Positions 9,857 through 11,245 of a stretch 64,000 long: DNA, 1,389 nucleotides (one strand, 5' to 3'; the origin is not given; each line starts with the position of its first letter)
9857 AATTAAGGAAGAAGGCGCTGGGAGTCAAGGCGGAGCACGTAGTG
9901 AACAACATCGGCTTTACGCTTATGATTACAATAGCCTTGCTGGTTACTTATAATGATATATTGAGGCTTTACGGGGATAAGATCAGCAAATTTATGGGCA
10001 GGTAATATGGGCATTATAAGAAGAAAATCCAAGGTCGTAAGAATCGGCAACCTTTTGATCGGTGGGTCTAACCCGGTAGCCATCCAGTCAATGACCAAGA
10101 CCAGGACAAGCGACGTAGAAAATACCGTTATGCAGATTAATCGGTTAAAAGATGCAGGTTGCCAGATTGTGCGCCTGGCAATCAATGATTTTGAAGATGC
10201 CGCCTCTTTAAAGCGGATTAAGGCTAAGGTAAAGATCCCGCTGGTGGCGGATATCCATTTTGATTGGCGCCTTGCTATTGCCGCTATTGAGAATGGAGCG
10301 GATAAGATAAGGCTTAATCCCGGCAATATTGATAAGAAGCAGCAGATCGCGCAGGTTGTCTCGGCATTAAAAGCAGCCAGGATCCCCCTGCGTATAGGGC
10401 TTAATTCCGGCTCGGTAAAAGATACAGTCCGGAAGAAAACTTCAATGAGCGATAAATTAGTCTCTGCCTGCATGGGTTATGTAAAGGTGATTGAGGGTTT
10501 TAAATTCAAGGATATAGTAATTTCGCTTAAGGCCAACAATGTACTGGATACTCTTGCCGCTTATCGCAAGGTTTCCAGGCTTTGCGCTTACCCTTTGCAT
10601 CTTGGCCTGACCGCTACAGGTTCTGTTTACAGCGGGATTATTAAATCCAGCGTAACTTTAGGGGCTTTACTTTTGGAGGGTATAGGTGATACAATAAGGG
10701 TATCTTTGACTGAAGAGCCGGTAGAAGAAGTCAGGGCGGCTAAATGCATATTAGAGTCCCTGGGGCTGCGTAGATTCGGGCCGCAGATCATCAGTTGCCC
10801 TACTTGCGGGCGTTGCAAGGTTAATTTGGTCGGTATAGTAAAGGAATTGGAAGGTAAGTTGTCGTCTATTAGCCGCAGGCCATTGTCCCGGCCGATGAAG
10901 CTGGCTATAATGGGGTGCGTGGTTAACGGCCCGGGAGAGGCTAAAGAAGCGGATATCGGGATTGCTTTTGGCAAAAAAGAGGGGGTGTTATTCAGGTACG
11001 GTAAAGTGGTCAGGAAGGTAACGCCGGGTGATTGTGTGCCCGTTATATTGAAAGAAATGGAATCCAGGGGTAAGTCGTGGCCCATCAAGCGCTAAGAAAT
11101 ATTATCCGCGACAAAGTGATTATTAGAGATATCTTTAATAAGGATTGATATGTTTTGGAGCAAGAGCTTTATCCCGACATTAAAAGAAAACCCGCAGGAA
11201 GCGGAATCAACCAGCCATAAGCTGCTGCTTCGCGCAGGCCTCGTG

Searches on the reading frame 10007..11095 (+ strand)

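Call 18: search_protein_families(library=pfam, proteins=[window:10007-11095:+], max_evalue=0.00001)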
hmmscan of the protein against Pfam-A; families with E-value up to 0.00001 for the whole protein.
window:10007-11095:+ (362 aa): 1 family
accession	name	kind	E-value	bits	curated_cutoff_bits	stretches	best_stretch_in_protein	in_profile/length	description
PF04551.19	GcpE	-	8.5e-133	443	32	1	9-352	2-342/343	GcpE protein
